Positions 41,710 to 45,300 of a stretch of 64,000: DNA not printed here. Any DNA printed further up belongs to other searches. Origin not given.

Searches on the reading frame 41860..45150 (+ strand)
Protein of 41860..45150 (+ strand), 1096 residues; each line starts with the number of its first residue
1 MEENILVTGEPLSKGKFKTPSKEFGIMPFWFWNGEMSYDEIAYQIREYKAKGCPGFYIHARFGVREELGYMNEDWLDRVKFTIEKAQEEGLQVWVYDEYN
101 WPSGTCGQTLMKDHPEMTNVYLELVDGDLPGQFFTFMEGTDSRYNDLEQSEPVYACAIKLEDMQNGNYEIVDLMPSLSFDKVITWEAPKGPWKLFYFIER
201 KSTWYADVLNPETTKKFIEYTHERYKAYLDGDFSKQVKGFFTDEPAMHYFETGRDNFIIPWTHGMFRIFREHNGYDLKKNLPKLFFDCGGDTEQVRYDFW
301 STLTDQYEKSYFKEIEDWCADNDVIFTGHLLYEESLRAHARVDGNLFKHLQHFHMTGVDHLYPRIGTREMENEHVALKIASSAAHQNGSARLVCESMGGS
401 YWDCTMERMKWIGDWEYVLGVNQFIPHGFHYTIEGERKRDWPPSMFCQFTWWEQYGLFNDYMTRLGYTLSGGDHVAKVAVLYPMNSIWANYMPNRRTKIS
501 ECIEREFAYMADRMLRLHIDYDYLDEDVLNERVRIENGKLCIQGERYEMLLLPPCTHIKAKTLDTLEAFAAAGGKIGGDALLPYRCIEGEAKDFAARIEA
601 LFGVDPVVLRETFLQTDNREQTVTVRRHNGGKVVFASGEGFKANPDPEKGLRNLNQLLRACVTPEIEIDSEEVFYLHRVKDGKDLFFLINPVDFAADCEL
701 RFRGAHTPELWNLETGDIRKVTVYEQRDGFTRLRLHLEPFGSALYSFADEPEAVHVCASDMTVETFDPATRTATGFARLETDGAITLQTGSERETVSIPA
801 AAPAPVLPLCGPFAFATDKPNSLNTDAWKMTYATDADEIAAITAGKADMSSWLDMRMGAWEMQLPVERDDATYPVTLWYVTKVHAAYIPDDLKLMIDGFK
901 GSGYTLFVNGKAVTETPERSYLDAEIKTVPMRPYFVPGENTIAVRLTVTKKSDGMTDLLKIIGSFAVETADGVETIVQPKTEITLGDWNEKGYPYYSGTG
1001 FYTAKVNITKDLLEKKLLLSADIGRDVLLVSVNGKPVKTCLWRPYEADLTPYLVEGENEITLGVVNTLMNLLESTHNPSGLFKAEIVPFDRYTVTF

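Call 19: search_protein_families(library=pfam, proteins=[window:41860-45150:+], max_evalue=0.00001)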
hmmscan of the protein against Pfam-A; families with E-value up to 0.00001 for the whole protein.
window:41860-45150:+ (1096 aa): 2 families
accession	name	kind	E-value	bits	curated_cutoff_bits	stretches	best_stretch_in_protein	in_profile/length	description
PF17132.9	Glyco_hydro_106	-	1.7e-41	143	29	1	167-722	217-740/743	alpha-L-rhamnosidase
PF02837.24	Glyco_hydro_2_N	-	2e-11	44.5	28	1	987-1066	54-135/169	Glycosyl hydrolases family 2, sugar binding domain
